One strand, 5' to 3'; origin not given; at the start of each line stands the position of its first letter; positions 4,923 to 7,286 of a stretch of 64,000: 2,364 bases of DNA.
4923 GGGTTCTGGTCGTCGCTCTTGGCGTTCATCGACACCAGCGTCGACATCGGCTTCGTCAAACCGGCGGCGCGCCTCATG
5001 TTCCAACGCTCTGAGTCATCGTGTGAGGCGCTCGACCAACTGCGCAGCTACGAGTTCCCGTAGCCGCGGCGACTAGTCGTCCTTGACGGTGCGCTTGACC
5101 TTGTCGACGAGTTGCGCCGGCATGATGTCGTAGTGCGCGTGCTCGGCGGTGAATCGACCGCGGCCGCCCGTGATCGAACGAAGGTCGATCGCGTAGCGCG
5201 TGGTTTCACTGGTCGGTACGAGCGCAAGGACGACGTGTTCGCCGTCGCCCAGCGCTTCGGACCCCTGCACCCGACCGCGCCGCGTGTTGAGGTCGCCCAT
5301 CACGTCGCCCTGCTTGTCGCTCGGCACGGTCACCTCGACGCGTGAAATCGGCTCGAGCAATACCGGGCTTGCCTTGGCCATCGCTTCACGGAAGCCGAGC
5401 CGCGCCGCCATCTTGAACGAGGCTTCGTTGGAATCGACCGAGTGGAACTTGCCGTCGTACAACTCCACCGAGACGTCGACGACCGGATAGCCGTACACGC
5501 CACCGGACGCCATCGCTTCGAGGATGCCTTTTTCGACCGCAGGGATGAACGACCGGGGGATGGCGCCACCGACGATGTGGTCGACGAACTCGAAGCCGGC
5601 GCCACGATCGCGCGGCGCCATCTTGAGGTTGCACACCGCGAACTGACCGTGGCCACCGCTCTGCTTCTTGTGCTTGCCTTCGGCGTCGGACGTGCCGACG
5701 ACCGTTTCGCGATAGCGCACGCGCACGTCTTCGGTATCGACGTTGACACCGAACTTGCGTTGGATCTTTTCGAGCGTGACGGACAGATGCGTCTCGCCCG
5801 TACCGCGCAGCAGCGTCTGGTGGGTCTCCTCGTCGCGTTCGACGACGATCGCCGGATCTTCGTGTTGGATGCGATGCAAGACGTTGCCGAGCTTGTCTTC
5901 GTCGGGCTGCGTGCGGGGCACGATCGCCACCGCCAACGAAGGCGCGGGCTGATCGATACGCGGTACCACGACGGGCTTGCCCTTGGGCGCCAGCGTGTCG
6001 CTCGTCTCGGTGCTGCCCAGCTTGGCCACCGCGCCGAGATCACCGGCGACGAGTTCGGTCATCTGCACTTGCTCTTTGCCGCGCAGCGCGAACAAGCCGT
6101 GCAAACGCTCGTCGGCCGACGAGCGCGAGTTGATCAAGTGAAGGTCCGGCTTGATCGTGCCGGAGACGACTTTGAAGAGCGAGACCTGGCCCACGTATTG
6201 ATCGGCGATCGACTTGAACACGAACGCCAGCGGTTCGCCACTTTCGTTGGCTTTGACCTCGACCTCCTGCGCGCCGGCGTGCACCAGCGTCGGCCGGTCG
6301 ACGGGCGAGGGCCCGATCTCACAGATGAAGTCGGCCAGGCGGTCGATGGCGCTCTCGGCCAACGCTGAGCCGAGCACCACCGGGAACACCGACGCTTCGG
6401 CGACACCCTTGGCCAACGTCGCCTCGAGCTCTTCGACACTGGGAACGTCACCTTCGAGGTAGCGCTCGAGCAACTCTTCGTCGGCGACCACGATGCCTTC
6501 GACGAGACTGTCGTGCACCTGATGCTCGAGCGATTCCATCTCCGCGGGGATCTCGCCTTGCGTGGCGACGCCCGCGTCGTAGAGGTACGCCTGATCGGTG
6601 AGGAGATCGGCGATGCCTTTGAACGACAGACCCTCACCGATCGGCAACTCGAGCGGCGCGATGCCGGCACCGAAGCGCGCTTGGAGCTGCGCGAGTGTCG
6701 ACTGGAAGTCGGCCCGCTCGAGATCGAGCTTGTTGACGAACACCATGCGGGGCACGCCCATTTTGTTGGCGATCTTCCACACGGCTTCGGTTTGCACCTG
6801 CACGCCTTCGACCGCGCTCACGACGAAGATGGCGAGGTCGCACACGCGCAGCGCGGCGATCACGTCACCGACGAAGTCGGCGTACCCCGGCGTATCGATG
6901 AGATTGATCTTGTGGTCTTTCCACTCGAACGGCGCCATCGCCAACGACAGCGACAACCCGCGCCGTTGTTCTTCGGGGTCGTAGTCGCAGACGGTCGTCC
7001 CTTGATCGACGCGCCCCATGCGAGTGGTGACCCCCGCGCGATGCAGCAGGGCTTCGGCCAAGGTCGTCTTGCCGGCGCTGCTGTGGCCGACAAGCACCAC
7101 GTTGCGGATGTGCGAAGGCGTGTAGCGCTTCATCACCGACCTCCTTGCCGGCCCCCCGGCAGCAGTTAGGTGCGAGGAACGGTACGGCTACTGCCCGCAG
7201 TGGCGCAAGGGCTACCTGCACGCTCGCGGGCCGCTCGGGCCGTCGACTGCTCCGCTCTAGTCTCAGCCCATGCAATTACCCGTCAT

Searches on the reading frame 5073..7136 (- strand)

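Call 48: search_protein_families(library=pfam, proteins=[window:5073-7136:-], max_evalue=0.00001)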
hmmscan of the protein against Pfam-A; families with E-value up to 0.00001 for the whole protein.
window:5073-7136:- (687 aa): 6 families
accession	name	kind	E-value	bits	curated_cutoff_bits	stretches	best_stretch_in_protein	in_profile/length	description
PF00009.33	GTP_EFTU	-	3e-50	170.9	26.5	1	9-274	2-185/188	Elongation factor Tu GTP binding domain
PF03764.24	EFG_IV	-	4.6e-41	139.8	24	1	472-590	2-121/121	Elongation factor G, domain IV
PF14492.12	EFG_III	-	6.9e-25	87.3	27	1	397-469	2-74/75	Elongation Factor G, domain III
PF00679.30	EFG_C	-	1.1e-23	83.5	27.9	1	592-679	1-88/89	Elongation factor G C-terminus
PF22042.2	EF-G_D2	-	3.5e-12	46.7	27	1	304-383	4-82/84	Elongation factor G domain 2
PF01926.29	MMR_HSR1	-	6.7e-10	39.5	21.9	1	12-136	1-113/113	50S ribosome-binding GTPase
